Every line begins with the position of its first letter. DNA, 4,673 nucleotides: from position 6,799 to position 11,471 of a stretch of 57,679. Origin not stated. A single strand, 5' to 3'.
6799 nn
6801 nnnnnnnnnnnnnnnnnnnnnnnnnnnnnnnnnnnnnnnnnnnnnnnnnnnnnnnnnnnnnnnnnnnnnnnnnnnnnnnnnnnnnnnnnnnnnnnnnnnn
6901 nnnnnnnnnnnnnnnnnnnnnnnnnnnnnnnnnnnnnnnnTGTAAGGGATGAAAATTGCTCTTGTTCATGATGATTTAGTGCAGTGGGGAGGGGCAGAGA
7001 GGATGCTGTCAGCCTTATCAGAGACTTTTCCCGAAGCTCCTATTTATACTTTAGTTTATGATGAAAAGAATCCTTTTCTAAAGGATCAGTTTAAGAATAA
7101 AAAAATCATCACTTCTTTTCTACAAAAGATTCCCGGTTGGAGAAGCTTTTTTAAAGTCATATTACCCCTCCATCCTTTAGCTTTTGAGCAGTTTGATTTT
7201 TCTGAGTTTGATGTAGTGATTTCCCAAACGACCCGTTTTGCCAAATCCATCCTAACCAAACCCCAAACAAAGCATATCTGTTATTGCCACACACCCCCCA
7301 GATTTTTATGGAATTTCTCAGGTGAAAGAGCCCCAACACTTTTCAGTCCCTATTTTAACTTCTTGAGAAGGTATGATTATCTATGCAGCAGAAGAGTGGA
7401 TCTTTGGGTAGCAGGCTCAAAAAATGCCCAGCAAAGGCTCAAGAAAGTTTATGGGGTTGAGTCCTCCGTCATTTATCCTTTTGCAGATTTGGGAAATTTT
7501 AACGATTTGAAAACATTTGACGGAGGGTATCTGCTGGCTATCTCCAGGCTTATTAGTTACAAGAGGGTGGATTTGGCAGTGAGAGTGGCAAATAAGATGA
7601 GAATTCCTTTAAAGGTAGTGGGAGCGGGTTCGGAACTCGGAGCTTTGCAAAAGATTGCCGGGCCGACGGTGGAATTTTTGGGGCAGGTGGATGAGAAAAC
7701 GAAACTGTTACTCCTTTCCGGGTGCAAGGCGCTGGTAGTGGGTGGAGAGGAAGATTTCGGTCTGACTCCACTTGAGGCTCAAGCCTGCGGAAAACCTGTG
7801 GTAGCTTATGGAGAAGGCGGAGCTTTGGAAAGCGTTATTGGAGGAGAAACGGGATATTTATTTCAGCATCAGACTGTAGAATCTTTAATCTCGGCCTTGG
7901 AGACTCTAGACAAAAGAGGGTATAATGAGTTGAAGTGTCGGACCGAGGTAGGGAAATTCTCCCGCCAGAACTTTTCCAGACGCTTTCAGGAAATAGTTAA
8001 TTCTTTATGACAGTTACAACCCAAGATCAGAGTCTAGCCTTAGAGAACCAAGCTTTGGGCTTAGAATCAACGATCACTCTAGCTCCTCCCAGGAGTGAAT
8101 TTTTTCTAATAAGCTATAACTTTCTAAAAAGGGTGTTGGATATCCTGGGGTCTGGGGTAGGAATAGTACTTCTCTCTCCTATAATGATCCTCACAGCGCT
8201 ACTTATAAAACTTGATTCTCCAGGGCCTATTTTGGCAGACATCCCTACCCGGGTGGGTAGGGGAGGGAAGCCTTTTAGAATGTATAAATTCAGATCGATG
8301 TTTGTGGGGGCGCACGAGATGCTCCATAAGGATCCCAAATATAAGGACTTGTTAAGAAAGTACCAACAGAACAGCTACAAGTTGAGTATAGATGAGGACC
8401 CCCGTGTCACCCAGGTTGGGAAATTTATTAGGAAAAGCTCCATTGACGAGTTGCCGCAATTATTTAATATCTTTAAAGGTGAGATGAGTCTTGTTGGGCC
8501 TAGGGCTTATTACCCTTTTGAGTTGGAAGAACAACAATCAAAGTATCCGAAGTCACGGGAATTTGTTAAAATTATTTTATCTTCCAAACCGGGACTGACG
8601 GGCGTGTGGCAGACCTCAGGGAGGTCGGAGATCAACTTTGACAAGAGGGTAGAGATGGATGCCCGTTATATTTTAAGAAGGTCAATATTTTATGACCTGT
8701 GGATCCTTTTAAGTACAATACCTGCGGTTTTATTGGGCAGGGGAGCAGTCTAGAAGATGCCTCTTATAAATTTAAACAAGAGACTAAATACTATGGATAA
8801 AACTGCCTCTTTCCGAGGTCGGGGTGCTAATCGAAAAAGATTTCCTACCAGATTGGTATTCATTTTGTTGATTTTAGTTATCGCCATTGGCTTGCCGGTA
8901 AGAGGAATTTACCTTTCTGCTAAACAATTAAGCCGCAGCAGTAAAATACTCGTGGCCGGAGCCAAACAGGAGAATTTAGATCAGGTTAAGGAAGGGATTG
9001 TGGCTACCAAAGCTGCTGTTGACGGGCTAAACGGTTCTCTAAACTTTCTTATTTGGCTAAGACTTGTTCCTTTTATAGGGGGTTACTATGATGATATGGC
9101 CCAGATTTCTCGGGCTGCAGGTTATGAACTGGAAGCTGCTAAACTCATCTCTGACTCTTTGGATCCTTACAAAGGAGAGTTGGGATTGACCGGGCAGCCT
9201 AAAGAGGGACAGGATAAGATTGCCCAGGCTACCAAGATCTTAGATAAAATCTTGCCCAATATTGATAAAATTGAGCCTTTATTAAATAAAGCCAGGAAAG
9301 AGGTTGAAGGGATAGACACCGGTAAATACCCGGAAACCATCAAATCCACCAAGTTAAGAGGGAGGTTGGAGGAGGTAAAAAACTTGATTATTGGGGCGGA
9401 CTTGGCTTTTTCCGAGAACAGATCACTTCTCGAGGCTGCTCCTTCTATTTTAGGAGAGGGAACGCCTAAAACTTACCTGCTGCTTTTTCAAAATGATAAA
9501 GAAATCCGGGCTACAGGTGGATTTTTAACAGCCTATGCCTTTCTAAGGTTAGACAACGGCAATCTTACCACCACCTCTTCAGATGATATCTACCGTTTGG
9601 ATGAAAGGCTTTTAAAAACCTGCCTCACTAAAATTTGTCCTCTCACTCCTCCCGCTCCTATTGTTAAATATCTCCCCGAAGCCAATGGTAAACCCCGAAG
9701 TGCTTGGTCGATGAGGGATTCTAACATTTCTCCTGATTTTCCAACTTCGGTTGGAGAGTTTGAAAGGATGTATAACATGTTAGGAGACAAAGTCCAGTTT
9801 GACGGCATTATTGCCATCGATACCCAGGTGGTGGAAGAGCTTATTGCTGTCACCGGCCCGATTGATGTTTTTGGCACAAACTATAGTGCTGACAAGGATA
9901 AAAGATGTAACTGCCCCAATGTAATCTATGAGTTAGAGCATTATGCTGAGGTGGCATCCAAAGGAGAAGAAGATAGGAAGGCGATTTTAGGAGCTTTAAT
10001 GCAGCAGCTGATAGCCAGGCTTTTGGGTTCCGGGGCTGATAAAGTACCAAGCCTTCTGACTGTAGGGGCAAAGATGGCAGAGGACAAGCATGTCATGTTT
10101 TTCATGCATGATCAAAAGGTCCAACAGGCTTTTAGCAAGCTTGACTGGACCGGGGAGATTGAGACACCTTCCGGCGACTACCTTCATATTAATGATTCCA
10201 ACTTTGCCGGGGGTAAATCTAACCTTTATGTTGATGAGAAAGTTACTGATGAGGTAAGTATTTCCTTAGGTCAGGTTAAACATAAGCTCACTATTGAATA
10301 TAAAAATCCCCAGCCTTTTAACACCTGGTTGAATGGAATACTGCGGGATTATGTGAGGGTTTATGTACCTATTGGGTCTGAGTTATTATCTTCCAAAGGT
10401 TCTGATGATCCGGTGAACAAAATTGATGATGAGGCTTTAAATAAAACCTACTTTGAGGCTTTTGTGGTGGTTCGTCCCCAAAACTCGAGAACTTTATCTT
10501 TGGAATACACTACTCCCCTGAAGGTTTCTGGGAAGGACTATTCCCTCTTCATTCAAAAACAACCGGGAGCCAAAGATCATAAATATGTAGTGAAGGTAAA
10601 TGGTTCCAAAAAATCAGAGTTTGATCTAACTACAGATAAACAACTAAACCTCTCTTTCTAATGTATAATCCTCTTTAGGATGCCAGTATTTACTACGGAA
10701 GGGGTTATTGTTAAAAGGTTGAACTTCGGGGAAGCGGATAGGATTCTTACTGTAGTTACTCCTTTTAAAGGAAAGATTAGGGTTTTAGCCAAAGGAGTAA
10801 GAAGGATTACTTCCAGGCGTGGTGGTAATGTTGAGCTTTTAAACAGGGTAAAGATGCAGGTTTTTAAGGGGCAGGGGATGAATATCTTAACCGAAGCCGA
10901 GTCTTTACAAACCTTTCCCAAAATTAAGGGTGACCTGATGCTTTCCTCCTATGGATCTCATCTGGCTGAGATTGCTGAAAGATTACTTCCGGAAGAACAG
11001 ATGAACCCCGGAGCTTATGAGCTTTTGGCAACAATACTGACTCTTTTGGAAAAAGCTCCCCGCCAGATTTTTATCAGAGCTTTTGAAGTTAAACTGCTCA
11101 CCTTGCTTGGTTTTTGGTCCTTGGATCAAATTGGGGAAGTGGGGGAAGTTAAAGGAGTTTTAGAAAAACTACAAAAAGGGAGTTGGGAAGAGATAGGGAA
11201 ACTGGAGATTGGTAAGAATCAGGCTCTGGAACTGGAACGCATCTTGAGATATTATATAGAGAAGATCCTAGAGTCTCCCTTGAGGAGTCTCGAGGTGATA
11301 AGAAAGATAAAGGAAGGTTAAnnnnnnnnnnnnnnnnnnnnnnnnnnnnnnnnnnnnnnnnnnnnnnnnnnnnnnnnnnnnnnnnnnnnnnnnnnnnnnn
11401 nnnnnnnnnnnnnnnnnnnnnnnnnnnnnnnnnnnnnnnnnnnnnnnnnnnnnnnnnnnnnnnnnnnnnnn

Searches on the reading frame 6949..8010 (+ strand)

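Call 10: search_protein_families(library=pfam, proteins=[window:6949-8010:+], max_evalue=0.00001)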
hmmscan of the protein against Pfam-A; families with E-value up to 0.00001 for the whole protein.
window:6949-8010:+ (353 aa): 3 families
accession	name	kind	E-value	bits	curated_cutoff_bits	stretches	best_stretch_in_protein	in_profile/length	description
PF00534.26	Glycos_transf_1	-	3.8e-19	69.3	26.4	1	194-320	17-155/172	Glycosyl transferases group 1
PF13692.12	Glyco_trans_1_4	-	1.6e-17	64.6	27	1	194-320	3-139/142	Glycosyl transferases group 1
PF13439.12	Glyco_transf_4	-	7.6e-10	39.5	28.5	1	13-181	1-168/170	Glycosyltransferase Family 4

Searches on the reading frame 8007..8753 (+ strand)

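Call 10: search_protein_families(library=pfam, proteins=[window:8007-8753:+], max_evalue=0.00001)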
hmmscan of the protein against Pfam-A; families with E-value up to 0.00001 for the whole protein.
window:8007-8753:+ (248 aa): 1 family
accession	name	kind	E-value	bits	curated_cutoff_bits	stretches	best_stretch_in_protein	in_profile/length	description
PF02397.22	Bac_transf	-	9.7e-58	195.1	27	1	41-242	1-178/179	Bacterial sugar transferase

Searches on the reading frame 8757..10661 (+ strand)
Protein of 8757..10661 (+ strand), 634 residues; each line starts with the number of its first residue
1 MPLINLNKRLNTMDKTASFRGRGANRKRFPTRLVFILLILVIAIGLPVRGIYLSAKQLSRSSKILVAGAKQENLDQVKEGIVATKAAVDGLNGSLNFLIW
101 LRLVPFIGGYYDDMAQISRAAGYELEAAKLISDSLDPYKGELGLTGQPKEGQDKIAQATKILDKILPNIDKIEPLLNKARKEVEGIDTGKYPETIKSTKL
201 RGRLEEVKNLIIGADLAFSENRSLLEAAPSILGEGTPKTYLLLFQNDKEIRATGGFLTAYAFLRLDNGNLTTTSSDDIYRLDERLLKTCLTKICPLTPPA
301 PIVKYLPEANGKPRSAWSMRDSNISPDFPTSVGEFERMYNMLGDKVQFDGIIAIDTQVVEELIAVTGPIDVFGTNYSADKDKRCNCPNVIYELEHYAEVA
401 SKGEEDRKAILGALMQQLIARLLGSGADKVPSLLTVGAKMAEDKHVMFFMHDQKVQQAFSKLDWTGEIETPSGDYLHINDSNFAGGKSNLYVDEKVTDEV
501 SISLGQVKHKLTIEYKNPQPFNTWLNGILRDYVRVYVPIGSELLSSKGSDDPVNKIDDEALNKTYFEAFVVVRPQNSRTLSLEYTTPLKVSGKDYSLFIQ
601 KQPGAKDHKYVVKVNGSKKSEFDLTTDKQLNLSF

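Call 10: search_protein_families(library=pfam, proteins=[window:8757-10661:+], max_evalue=0.00001)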
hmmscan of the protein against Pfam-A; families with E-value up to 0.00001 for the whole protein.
window:8757-10661:+ (634 aa): 1 family
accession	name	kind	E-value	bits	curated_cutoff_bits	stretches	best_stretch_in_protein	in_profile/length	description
PF13196.11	DUF4012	-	3.9e-25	89.5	28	1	237-379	3-133/144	Protein of unknown function (DUF4012)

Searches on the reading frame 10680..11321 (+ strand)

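Call 10: search_protein_families(library=pfam, proteins=[window:10680-11321:+], max_evalue=0.00001)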
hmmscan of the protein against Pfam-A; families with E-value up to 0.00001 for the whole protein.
window:10680-11321:+ (213 aa): 2 families
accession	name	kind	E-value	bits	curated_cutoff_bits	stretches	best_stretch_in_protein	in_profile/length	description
PF02565.21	RecO_C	-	2.3e-20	73.4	22.1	1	85-145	3-64/157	Recombination protein O C terminal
PF11967.14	RecO_N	-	1.6e-18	66.9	27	1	1-79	1-80/80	Recombination protein O N terminal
